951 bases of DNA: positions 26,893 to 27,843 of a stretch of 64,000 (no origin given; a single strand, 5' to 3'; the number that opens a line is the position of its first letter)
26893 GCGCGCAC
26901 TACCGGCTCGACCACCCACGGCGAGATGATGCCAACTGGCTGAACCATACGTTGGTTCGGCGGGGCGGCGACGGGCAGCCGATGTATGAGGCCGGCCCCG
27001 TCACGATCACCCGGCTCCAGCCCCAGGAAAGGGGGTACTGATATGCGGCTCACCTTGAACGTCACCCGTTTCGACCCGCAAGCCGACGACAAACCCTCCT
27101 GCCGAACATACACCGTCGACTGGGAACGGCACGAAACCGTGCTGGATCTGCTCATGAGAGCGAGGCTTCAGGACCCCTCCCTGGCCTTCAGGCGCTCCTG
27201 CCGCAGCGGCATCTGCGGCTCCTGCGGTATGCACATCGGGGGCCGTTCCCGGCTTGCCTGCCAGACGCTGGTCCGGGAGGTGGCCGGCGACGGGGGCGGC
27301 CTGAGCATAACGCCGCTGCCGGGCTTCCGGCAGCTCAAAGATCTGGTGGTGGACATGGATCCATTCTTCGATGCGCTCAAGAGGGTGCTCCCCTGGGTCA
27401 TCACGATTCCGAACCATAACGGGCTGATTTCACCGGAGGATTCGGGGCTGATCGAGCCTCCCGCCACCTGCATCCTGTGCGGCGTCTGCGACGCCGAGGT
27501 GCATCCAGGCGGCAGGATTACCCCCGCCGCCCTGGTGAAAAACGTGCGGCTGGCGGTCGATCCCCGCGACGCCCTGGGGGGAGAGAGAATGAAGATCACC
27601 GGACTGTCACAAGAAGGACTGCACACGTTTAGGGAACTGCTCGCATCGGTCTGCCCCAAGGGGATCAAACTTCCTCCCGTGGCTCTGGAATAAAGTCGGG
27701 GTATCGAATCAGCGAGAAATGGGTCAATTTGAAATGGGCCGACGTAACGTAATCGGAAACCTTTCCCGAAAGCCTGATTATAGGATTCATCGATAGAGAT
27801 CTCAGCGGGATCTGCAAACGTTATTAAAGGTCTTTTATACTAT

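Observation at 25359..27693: Second SdhA/SdhB pair without any membrane anchor and with the [3Fe-4S] ligands missing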

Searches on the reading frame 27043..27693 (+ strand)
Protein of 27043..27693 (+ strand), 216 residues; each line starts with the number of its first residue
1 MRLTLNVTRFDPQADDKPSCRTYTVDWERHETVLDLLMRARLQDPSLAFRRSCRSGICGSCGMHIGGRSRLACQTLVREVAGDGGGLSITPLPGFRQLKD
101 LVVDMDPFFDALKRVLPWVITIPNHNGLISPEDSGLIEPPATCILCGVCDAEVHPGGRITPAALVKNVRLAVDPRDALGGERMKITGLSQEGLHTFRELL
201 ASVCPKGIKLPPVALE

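Call 7: search_protein_families(library=pfam, proteins=[window:27043-27693:+], max_evalue=0.001)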
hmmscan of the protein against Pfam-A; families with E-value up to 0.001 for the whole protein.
window:27043-27693:+ (216 aa): 2 families
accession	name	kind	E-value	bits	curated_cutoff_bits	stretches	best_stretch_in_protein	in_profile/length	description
PF13085.11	Fer2_3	-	3.9e-30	104.5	27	1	4-109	1-106/107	2Fe-2S iron-sulfur cluster binding domain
PF00111.32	Fer2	-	0.00012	22.4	21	1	24-77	9-76/77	2Fe-2S iron-sulfur cluster binding domain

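Call 8: search_protein_families(library=ncbifam, proteins=[window:27043-27693:+], max_evalue=0.001)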
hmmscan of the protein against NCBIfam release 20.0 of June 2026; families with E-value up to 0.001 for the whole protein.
window:27043-27693:+ (216 aa): 12 families
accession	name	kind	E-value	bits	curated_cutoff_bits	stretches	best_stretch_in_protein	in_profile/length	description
NF004616.0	PRK05950.1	subfamily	7.8e-49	166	228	1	2-209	5-221/238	succinate dehydrogenase iron-sulfur subunit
TIGR00384.1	dhsB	subfamily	6.3e-44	150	88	1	7-211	1-214/222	succinate dehydrogenase and fumarate reductase iron-sulfur protein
NF009226.0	PRK12576.1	equivalog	7.5e-43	147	344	1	2-209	9-225/317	succinate dehydrogenase/fumarate reductase iron-sulfur subunit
NF009227.0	PRK12577.1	equivalog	1e-35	123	349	1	1-208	1-225/330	succinate dehydrogenase/fumarate reductase iron-sulfur subunit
NF009051.0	PRK12385.1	equivalog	6e-33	114.3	333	1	3-209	7-220/244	succinate dehydrogenase/fumarate reductase iron-sulfur subunit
NF009225.0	PRK12575.1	subfamily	2.9e-32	112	443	1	4-209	6-218/235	succinate dehydrogenase/fumarate reductase iron-sulfur subunit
NF010071.0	PRK13552.1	equivalog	5.8e-29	101.1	264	1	2-209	4-223/241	fumarate reductase iron-sulfur subunit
NF004898.0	PRK06259.1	equivalog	1.4e-25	89.9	385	1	3-216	4-210/488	fumarate reductase (CoM/CoB) subunit TfrB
NF042952.1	MFR_FeS_SdhB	equivalog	4.6e-20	71.9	600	1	7-175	5-185/320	8-methylmenaquinol:fumarate reductase iron-sulfur subunit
NF009052.0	PRK12386.1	equivalog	1.4e-17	63.6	256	1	17-210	16-219/255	succinate dehydrogenase/fumarate reductase iron-sulfur subunit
NF006391.0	PRK08640.1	equivalog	7.7e-17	61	244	1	4-150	8-162/254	succinate dehydrogenase iron-sulfur subunit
NF005746.0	PRK07570.1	subfamily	1.8e-11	43.8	243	1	1-211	1-231/250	succinate dehydrogenase/fumarate reductase iron-sulfur subunit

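Call 11: search_solved_structures(query=window:27043-27693:+, show_alignments=3, max_evalue=0.00001)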
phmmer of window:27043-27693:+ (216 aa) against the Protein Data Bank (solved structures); distinct sequences matched with E-value up to 0.00001: 25.
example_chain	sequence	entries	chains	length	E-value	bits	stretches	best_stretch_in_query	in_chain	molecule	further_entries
1nek_B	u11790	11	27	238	3.6e-33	118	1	1-209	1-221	Succinate dehydrogenase iron-sulfur protein | SUCCINATE DEHYDROGENASE IRON-SULFUR SUBUNIT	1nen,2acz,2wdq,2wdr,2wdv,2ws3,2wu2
2wp9_B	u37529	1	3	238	5.3e-33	117.5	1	1-209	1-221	SUCCINATE DEHYDROGENASE IRON-SULFUR SUBUNIT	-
6lum_B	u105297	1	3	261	6.8e-30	107.3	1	3-211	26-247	Succinate dehydrogenase subunit B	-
1e7p_B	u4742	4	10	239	5.2e-26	94.6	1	3-210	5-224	Fumarate reductase iron-sulfur subunit | FUMARATE REDUCTASE IRON-SULFUR PROTEIN | QUINOL-FUMARATE REDUCTASE IRON-SULFUR SUBUNIT B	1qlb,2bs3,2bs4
2bs2_B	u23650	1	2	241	5.3e-26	94.6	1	3-210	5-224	QUINOL-FUMARATE REDUCTASE IRON-SULFUR SUBUNIT B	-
9lig_B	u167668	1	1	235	2.8e-25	92.2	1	4-209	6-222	Succinate dehydrogenase [ubiquinone] iron-sulfur subunit, mitochondrial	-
9kq3_B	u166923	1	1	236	2.9e-25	92.2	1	4-209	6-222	Succinate dehydrogenase [ubiquinone] iron-sulfur subunit, mitochondrial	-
9kpt_B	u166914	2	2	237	2.9e-25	92.2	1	4-209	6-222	Succinate dehydrogenase [ubiquinone] iron-sulfur subunit, mitochondrial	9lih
9kps_B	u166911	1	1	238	3e-25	92.2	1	4-209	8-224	Succinate dehydrogenase [ubiquinone] iron-sulfur subunit, mitochondrial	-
9fq7_2N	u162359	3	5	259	3e-25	92.1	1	4-209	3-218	Succinate dehydrogenase [ubiquinone] iron-sulfur subunit, mitochondrial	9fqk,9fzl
9qdl_B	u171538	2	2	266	4.4e-25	91.6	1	4-209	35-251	Succinate dehydrogenase [ubiquinone] iron-sulfur subunit, mitochondrial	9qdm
3vr8_B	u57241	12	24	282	7.2e-24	87.6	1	4-208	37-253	Iron-sulfur subunit of succinate dehydrogenase | Succinate dehydrogenase [ubiquinone] iron-sulfur subunit, mitochondrial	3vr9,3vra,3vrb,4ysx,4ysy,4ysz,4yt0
1kf6_B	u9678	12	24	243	1e-23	87.1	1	3-209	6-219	FUMARATE REDUCTASE IRON-SULFUR PROTEIN | Fumarate reductase iron-sulfur subunit | Fumarate reductase (Anaerobic), Fe-S subunit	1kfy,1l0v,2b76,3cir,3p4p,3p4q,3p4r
1yq3_B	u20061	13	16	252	4.9e-23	84.9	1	6-209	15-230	succinate dehydrogenase Ip subunit | Succinate dehydrogenase [ubiquinone] iron-sulfur subunit, mitochondrial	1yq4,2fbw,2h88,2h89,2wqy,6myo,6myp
8gs8_B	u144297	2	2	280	5.2e-23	84.8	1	7-209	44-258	Succinate dehydrogenase [ubiquinone] iron-sulfur subunit, mitochondrial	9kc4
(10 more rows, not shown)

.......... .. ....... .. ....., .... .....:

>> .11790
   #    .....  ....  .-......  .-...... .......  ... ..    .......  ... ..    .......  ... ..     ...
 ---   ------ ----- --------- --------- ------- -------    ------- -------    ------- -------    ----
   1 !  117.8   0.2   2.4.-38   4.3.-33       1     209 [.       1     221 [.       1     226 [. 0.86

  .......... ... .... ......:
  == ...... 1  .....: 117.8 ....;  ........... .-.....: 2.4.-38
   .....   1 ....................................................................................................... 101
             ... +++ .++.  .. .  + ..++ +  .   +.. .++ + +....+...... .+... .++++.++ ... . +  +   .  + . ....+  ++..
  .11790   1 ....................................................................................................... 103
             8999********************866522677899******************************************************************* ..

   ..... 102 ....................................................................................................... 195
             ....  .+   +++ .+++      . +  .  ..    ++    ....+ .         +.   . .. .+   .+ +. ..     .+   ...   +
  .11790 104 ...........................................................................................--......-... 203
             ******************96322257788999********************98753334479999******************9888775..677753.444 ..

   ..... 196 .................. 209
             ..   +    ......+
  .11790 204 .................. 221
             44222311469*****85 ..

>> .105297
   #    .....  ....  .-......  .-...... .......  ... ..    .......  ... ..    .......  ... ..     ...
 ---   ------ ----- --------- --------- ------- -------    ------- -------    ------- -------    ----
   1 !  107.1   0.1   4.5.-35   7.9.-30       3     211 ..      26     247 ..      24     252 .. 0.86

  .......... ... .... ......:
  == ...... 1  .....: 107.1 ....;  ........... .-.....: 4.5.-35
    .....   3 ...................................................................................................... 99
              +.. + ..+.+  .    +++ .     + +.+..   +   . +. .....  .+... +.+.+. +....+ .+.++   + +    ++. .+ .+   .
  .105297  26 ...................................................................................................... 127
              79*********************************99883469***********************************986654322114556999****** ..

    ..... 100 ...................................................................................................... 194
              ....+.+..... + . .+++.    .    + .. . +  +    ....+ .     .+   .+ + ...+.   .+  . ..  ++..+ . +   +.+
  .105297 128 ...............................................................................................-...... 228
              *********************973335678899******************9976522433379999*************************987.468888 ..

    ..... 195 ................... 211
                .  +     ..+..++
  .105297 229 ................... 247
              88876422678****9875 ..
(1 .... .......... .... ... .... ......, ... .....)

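Call 12: find_homologous_proteins(query=window:27043-27693:+)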
Query window:27043-27693:+ (216 aa): 1274 proteins with E <= 0.001 among 1820 candidates; the best 120 are listed.
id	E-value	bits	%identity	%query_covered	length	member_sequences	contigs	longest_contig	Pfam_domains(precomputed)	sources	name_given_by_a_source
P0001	4.1e-122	424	86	100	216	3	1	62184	PF13085.12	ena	-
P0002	3.6e-121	421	84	100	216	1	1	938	PF00111.33,PF13085.12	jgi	jgi:succinate dehydrogenase / fumarate reductase iron-sulfur subunit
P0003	4.4e-121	420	86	100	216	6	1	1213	PF13085.12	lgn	-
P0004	4.4e-121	420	86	100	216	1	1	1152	PF13085.12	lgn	-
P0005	1.5e-120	419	84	100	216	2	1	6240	PF00111.33,PF13085.12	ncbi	-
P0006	7.7e-118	410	85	100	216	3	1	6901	PF00111.33,PF13085.12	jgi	jgi:succinate dehydrogenase / fumarate reductase iron-sulfur subunit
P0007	2.3e-117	408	83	100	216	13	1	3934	PF00111.33,PF13085.12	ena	-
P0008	3.5e-117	408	84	100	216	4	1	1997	PF13085.12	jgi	jgi:succinate dehydrogenase / fumarate reductase iron-sulfur subunit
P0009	3.7e-117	408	85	100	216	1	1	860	PF13085.12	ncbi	-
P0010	1.2e-116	406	83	100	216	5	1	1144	PF00111.33,PF13085.12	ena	-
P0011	3.9e-116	404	82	100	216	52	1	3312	PF00111.33,PF13085.12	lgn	-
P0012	4.9e-116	404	83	100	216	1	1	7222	PF13085.12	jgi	jgi:succinate dehydrogenase / fumarate reductase, iron-sulfur subunit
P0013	9.6e-116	403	81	100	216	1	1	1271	PF00111.33,PF13085.12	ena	-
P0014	1.2e-115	403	82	100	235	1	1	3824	PF13085.12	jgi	-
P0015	1.7e-115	402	82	100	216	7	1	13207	PF00111.33,PF13085.12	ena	-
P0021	5.3e-114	397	81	100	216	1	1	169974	PF00111.33,PF13085.12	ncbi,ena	-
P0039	3.1e-104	365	75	99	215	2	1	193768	PF00111.33,PF13085.12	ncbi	ncbi:MAG: succinate dehydrogenase/fumarate reductase iron-sulfur subunit [Syntrophales bacterium]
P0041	3.7e-102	358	75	100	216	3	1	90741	PF13085.12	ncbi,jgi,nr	ncbi:MAG: 2Fe-2S iron-sulfur cluster binding domain-containing protein [Syntrophobacterales bacteriu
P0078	1.2e-67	246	54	97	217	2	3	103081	PF00111.33,PF13085.12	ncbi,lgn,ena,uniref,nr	ncbi:succinate dehydrogenase/fumarate reductase iron-sulfur subunit [Desulfovirgula thermocuniculi]|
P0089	1.5e-64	236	51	100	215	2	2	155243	PF00111.33,PF13085.12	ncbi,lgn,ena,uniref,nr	ncbi:succinate dehydrogenase/fumarate reductase iron-sulfur subunit [Pelotomaculum propionicicum]|un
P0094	4.8e-64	234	50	99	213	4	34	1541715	PF00111.33,PF13085.12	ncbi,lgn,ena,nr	ncbi:MAG TPA: 2Fe-2S iron-sulfur cluster-binding protein [Bacillota bacterium]|nr:2Fe-2S iron-sulfur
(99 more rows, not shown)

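Call 15: find_encoding_contigs(protein=P0089, flank=10000, max_places=3)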
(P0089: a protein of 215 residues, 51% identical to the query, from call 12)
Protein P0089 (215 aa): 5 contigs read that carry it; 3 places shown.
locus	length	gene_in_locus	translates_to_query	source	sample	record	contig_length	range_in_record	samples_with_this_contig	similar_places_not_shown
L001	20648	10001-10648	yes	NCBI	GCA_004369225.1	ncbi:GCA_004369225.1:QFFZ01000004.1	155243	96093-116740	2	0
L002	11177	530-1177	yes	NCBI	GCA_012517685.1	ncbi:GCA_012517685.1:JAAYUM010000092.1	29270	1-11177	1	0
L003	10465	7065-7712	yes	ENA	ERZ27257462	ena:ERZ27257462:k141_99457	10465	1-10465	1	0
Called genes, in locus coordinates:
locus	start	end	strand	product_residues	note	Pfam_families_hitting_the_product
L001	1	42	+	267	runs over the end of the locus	PF00528:BPD_transp_1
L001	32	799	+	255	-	PF00005:ABC_tran, PF13304:AAA_21 (faint)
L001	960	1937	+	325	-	-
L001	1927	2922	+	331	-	PF01210:NAD_Gly3P_dh_N (weak), PF02737:3HCDH_N, PF03446:NAD_binding_2 (weak), PF00725:3HCDH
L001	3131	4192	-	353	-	PF07833:Cu_amine_oxidN1, PF04508:Pox_A_type_inc (weak)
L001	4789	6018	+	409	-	PF00155:Aminotran_1_2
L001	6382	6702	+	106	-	PF00892:EamA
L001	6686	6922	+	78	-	-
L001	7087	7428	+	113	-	-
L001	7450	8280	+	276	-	PF20903:SPL, PF04055:Radical_SAM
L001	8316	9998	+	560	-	PF00890:FAD_binding_2, PF01266:DAO (weak), PF03486:HI0933_like (faint), PF02910:Succ_DH_flav_C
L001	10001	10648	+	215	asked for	PF13085:Fer2_3, PF00111:Fer2 (weak)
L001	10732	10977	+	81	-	-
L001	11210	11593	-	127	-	PF00392:GntR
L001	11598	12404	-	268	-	-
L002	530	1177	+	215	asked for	PF13085:Fer2_3, PF00111:Fer2 (weak)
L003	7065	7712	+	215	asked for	PF13085:Fer2_3, PF00111:Fer2 (weak)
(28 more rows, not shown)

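Call 16: find_encoding_contigs(protein=P0094, flank=10000, max_places=3)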
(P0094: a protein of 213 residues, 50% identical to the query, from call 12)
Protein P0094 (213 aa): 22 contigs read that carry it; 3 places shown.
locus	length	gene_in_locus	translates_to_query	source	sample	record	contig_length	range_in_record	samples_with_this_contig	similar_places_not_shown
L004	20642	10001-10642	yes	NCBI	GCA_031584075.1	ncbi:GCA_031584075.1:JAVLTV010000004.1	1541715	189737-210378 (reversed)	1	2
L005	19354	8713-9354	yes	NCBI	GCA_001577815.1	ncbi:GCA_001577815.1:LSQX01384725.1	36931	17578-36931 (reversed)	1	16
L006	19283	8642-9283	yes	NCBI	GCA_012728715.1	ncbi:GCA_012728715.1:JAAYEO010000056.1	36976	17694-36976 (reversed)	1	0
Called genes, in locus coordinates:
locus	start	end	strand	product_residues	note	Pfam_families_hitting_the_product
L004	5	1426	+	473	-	PF06782:UPF0236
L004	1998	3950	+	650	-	PF26965:MimR_N, PF01590:GAF (weak), PF00989:PAS, PF13426:PAS_9, PF00158:Sigma54_activat, PF14532:Sigma54_activ_2, PF25601:AAA_lid_14, PF02954:HTH_8, +4 more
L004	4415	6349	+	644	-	PF00724:Oxidored_FMN, PF03486:HI0933_like (weak), PF07992:Pyr_redox_2, PF01134:GIDA (weak), PF01266:DAO (weak), PF12831:FAD_oxidored, PF13450:NAD_binding_8, PF00070:Pyr_redox, +6 more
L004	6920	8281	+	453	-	PF03972:MmgE_PrpD_N, PF19305:MmgE_PrpD_C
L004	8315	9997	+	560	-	PF00890:FAD_binding_2, PF01266:DAO (weak), PF03486:HI0933_like (faint), PF02910:Succ_DH_flav_C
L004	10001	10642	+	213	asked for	PF13085:Fer2_3, PF00111:Fer2 (weak)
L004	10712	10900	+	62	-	PF12797:Fer4_2 (weak), PF12837:Fer4_6 (weak), PF12838:Fer4_7 (faint), PF13237:Fer4_10 (faint), PF00037:Fer4 (weak), PF13459:Fer4_15, PF13370:Fer4_13, PF12800:Fer4_4 (faint)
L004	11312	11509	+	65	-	-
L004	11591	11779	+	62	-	-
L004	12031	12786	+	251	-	PF01557:FAA_hydrolase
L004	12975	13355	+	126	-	PF02675:AdoMet_dc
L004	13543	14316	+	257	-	PF00348:polyprenyl_synt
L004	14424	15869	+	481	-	PF20695:UbiD_N, PF01977:UbiD, PF20696:UbiD_C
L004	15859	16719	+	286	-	PF01040:UbiA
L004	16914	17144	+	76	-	-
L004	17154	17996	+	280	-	PF02621:VitK2_biosynth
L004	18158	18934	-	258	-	PF01471:PG_binding_1, PF08823:PG_binding_2 (faint), PF03734:YkuD, PF01471:PG_binding_1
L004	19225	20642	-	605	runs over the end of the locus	PF00111:Fer2, PF13510:Fer2_4, PF10588:NADH-G_4Fe-4S_3, PF12838:Fer4_7, PF13187:Fer4_9 (weak), PF14697:Fer4_21 (weak), PF02906:Fe_hyd_lg_C, PF02256:Fe_hyd_SSU, +3 more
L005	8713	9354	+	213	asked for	PF13085:Fer2_3, PF00111:Fer2 (weak)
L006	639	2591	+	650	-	PF26965:MimR_N, PF01590:GAF (weak), PF00989:PAS, PF13426:PAS_9, PF00158:Sigma54_activat, PF14532:Sigma54_activ_2, PF25601:AAA_lid_14, PF02954:HTH_8, +4 more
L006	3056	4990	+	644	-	PF00724:Oxidored_FMN, PF03486:HI0933_like (weak), PF07992:Pyr_redox_2, PF01134:GIDA (weak), PF01266:DAO (weak), PF12831:FAD_oxidored, PF13450:NAD_binding_8, PF00070:Pyr_redox, +6 more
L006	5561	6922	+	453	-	PF03972:MmgE_PrpD_N, PF19305:MmgE_PrpD_C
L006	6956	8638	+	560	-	PF00890:FAD_binding_2, PF01266:DAO (weak), PF03486:HI0933_like (faint), PF02910:Succ_DH_flav_C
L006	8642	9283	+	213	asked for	PF13085:Fer2_3, PF00111:Fer2 (weak)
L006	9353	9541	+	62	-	PF12797:Fer4_2 (weak), PF12837:Fer4_6 (weak), PF12838:Fer4_7 (faint), PF13237:Fer4_10 (faint), PF00037:Fer4 (weak), PF13459:Fer4_15, PF13370:Fer4_13, PF12800:Fer4_4 (faint)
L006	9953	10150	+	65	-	-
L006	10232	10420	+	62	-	-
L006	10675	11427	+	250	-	PF01557:FAA_hydrolase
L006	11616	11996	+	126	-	PF02675:AdoMet_dc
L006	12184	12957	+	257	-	PF00348:polyprenyl_synt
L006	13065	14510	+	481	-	PF20695:UbiD_N, PF01977:UbiD, PF20696:UbiD_C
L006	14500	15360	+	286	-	PF01040:UbiA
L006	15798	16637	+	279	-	PF02621:VitK2_biosynth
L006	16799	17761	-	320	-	PF01471:PG_binding_1, PF08823:PG_binding_2 (faint), PF03734:YkuD, PF01471:PG_binding_1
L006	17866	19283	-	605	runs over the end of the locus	PF00111:Fer2, PF13510:Fer2_4, PF10588:NADH-G_4Fe-4S_3, PF12838:Fer4_7, PF13187:Fer4_9 (weak), PF14697:Fer4_21 (weak), PF02906:Fe_hyd_lg_C, PF02256:Fe_hyd_SSU, +3 more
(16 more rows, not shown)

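Call 17: find_encoding_contigs(protein=P0039, flank=10000, max_places=1)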
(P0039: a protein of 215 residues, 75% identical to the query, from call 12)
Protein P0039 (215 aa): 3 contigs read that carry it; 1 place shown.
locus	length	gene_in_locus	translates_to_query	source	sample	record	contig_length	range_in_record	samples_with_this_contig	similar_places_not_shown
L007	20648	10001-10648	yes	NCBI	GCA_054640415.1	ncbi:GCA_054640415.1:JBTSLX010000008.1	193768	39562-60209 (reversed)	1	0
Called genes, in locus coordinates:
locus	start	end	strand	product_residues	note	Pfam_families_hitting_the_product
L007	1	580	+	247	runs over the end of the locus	PF13085:Fer2_3, PF13183:Fer4_8, PF13237:Fer4_10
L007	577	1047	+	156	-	PF00355:Rieske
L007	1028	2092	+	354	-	PF00033:Cytochrome_B, PF13631:Cytochrom_B_N_2, PF00032:Cytochrom_B_C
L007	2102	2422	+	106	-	-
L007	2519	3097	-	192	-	PF13431:TPR_17 (faint), PF13424:TPR_12 (weak), PF13432:TPR_16, PF13371:TPR_9 (weak), PF13414:TPR_11, PF00515:TPR_1, PF07719:TPR_2 (weak), PF13181:TPR_8 (weak), +4 more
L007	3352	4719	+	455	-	PF03972:MmgE_PrpD_N, PF19305:MmgE_PrpD_C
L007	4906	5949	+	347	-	PF16868:NMT1_3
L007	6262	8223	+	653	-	PF06808:DctM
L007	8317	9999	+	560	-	PF00890:FAD_binding_2, PF01266:DAO (weak), PF02910:Succ_DH_flav_C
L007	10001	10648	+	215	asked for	PF13085:Fer2_3, PF00111:Fer2 (faint)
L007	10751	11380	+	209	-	PF01965:DJ-1_PfpI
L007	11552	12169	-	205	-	PF05683:Fumerase_C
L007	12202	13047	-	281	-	PF05681:Fumerase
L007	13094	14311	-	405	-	PF02515:CoA_transf_3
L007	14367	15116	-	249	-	PF00300:His_Phos_1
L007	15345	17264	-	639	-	PF06808:DctM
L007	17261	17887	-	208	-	PF04290:DctQ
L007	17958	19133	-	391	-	PF03480:DctP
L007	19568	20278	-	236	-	PF00072:Response_reg, PF04397:LytTR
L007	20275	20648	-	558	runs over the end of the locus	PF07694:5TM-5TMR_LYT, PF01590:GAF (weak), PF13185:GAF_2 (weak), PF15714:SpoVT_C (weak), PF06580:His_kinase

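Call 18: find_encoding_contigs(protein=P0041, flank=10000, max_places=1)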
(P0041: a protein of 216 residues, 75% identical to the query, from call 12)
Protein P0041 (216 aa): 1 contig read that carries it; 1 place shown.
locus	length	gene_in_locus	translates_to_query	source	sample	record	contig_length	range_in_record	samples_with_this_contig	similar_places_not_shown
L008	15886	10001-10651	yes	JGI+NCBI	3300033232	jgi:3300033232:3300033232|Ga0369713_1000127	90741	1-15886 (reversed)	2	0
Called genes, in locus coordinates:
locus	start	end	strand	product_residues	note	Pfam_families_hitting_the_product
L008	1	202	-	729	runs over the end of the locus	PF13620:CarboxypepD_reg, PF22113:Mtrc-MtrF_II-IV_dom (faint), PF09699:Paired_CXXCH_1 (faint), PF14522:Cytochrome_C7 (faint), PF14537:Cytochrom_c3_2 (faint)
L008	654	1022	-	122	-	PF12840:HTH_20 (weak), PF01022:HTH_5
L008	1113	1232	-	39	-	-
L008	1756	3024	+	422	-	PF08323:Glyco_transf_5, PF13579:Glyco_trans_4_4, PF13439:Glyco_transf_4, PF20706:GT4-conflict, PF00534:Glycos_transf_1, PF13692:Glyco_trans_1_4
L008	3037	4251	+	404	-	PF03065:Glyco_hydro_57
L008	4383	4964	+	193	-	PF13462:Thioredoxin_4 (weak)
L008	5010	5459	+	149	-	-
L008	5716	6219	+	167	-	PF13801:Metal_resist, PF07813:LTXXQ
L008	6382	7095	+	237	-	PF00005:ABC_tran, PF02463:SMC_N (weak), PF13304:AAA_21 (faint)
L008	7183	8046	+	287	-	-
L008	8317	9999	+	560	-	PF00890:FAD_binding_2, PF01266:DAO, PF03486:HI0933_like (faint), PF02910:Succ_DH_flav_C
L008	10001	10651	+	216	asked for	PF13085:Fer2_3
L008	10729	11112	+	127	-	PF02627:CMD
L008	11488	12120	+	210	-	PF01965:DJ-1_PfpI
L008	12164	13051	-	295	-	PF00701:DHDPS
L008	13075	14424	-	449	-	PF03972:MmgE_PrpD_N, PF19305:MmgE_PrpD_C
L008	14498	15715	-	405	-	PF02515:CoA_transf_3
